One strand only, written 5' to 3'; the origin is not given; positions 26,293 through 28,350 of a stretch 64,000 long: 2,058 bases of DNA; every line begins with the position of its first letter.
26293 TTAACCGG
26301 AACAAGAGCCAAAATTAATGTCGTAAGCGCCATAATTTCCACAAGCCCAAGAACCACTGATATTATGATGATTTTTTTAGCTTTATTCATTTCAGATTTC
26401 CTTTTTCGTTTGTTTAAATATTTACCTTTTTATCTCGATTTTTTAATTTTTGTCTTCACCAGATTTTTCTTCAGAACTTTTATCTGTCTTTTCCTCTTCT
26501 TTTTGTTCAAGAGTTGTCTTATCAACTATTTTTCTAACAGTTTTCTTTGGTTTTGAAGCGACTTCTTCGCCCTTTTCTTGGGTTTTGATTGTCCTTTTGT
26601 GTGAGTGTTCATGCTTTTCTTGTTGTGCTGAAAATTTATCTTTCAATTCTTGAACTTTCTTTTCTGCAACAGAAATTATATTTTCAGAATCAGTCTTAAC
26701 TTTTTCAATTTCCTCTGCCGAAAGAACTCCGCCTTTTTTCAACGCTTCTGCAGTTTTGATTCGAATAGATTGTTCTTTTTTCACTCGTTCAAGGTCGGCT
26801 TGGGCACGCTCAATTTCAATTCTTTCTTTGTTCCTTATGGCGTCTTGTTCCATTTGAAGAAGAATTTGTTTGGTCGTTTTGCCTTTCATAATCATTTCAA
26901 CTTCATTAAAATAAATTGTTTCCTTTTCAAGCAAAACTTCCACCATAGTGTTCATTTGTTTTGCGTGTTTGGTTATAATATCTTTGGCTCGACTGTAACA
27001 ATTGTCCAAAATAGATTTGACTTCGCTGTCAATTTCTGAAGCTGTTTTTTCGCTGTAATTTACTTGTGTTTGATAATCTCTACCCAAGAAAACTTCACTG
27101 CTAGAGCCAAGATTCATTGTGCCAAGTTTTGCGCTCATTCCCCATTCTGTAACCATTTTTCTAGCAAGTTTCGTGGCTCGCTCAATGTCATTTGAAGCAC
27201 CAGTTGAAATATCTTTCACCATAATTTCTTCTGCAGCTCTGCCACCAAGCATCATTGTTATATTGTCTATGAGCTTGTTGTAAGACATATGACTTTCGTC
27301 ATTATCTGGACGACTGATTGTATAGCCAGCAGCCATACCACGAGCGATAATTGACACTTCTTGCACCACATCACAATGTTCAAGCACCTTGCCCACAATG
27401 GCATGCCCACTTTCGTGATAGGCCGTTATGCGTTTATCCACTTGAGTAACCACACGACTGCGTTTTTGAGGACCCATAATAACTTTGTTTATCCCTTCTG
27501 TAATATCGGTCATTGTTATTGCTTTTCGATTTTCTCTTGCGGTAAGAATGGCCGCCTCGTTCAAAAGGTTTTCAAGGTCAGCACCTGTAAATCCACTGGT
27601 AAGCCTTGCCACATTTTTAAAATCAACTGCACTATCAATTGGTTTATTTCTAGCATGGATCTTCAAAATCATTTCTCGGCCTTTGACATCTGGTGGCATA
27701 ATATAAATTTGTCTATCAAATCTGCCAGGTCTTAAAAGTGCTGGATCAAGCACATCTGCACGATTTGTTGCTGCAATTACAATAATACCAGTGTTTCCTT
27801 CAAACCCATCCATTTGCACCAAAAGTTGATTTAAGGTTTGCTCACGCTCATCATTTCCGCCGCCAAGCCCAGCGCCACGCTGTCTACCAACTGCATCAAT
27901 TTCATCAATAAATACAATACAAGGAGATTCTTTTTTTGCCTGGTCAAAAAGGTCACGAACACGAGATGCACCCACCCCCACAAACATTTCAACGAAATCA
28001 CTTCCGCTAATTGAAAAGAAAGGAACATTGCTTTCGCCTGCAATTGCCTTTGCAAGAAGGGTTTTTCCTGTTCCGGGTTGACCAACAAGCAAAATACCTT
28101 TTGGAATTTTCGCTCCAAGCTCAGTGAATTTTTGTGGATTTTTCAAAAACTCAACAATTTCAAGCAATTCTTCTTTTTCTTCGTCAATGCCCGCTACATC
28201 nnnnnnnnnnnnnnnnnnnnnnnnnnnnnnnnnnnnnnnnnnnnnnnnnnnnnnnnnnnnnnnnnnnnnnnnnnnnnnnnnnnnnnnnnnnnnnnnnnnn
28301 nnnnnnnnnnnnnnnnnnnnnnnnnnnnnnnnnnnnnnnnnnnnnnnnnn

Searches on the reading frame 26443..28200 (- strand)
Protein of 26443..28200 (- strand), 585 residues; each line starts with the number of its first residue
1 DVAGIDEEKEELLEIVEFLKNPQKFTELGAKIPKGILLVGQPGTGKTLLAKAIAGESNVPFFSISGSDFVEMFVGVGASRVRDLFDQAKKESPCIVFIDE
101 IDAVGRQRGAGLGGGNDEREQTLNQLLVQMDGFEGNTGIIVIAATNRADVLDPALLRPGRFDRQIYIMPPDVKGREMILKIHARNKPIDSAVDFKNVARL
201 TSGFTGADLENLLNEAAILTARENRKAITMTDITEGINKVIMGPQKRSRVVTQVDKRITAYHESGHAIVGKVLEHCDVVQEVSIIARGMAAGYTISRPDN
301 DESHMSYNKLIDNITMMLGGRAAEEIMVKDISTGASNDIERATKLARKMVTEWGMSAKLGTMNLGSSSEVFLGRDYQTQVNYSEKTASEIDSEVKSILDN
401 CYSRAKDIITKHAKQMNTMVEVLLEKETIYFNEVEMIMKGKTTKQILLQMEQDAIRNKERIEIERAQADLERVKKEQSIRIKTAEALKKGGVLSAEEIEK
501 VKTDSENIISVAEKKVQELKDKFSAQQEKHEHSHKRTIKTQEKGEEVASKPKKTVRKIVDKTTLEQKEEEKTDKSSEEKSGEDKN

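Call 18: find_related_loci(query=window:26443-28200:-, collection=genome_contigs, flank=10000)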
Query window:26443-28200:- (585 aa) in genome_contigs; peptide patterns used: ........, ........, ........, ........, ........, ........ (x = any residue, [..] = any of these).
599 stretches matched a pattern (row limit reached: there are more); 574 encode a relative of the query (tblastn E <= 1e-3); the best 80 are kept; 80 distinct loci.
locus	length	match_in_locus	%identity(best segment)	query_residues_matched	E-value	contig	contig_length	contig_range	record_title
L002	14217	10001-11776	90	1-585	0e+0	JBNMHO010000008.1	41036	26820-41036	MAG: Clostridia bacterium isolate CM_BacUBA273.120 k141_510580_length_41036_cov_45.0890, whole genome shotgun sequence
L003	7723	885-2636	90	1-584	0e+0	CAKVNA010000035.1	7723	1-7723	MAG: uncultured Clostridia bacterium isolate REFINED_METABAT215_TOP10_CONTIGS_1500_ASSEMBLY_K77_MERGED__Hadza_MoBio_hadz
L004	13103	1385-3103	79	1-581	0e+0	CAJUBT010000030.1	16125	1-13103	MAG TPA_asm: uncultured Christensenella sp. isolate MGBC128010 genome assembly, contig: MGBC128010.30, whole genome shot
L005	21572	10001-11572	84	1-524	0e+0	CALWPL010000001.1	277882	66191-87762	MAG: uncultured Clostridia bacterium isolate BRZ_E__bin128 genome assembly, contig: BRZ_E__NODE_11_length_277882_cov_9.8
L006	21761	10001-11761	78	1-585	0e+0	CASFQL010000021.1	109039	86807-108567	uncultured Christensenella sp. isolate SI.O16.metabat-bins.132 genome assembly, contig: SI.O16.metabat-bins.132.fa_k141_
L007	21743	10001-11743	78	1-573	0e+0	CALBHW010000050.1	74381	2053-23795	MAG TPA_asm: uncultured Clostridia bacterium isolate SRR1747054_bin.4_CONCOCT_v1.1_MAG genome assembly, contig: ERZ80828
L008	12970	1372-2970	83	1-537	0e+0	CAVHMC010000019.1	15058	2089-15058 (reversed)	Oscillospiraceae bacterium isolate H07682-L1_cleanbin_000041 genome assembly, contig: Spades_H07682-L1_contig_3084, whol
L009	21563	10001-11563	85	1-521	0e+0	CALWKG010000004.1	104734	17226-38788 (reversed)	MAG: uncultured Clostridia bacterium isolate BRZ_SF__bin77 genome assembly, contig: BRZ_SF__NODE_184_length_104734_cov_6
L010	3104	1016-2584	83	1-523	0e+0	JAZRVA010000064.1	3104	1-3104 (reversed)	MAG: Clostridia bacterium isolate T1900044954_TA20190008.MAGScoT_cleanbin_000059 SGB_3791_k141_15645, whole genome shotg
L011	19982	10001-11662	76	1-577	0e+0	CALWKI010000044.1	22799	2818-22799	MAG: uncultured Clostridia bacterium isolate E27__bin405 genome assembly, contig: E27__k127_3885089, whole genome shotgu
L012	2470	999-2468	86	1-490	0e+0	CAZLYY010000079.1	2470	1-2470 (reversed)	MAG TPA_asm: uncultured Christensenella sp. isolate binchicken_co354_253 genome assembly, contig: NODE_48804_length_2470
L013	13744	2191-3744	76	1-519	0e+0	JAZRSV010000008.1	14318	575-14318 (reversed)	MAG: Clostridia bacterium isolate T1900045345_YK20190035.MAGScoT_cleanbin_000023 SGB_6703_k141_550070, whole genome shot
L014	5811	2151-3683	76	1-512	0e+0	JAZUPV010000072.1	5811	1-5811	MAG: Clostridia bacterium isolate T1900044863_TS20190329.MAGScoT_cleanbin_000028 SGB_3117_k141_28491, whole genome shotg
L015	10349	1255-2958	70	1-568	0e+0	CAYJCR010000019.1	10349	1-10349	MAG TPA_asm: uncultured Lachnospiraceae bacterium isolate ERP122455_co2_184 genome assembly, contig: NODE_1792_length_10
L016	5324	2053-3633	66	1-535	0e+0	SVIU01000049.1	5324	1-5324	MAG: Clostridiales bacterium isolate SIG417 NODE_218809_length_5324_cov_1.822013, whole genome shotgun sequence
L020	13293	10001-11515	67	1-507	0e+0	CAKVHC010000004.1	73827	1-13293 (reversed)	MAG: uncultured Clostridia bacterium isolate REFINED_METABAT215_TOP10_CONTIGS_1500_ASSEMBLY_K77_MERGED__Hadza_MoBio_hadz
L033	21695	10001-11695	61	1-554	0e+0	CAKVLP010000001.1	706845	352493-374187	MAG: uncultured Clostridia bacterium isolate REFINED_METABAT215_TOP10_CONTIGS_1500_ASSEMBLY_K77_MERGED__Hadza_MoBio_hadz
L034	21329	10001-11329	72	1-443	0e+0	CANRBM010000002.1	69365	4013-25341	MAG: uncultured Clostridia bacterium isolate Lapin-030__bin15 genome assembly, contig: Lapin-030__NODE_576_length_69365_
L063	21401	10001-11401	69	1-466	0e+0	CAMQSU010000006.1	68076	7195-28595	MAG TPA_asm: uncultured Clostridia bacterium isolate ERR3139990_bin.10_metaWRAP_v1.3_MAG genome assembly, contig: ERZ474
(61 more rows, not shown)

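Call 38: search_protein_families(library=pfam, proteins=[L020:3-8186:+, L033:15791-21694:+, L063:13694-18892:+, L034:15106-19800:+], max_evalue=0.001)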
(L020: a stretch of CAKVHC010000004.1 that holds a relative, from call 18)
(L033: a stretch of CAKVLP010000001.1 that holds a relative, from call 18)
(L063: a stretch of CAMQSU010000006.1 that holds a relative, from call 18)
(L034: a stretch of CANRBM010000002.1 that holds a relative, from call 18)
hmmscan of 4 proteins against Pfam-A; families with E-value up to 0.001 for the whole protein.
L020:3-8186:+ (2728 aa): 0 families

L033:15791-21694:+ (1968 aa): 1 family
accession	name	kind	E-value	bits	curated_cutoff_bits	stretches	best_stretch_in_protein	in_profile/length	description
PF09479.16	Flg_new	-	3e-08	34.1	27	1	1765-1818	19-65/65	Listeria-Bacteroides repeat domain (List_Bact_rpt)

L063:13694-18892:+ (1733 aa): 0 families

L034:15106-19800:+ (1565 aa): 0 families
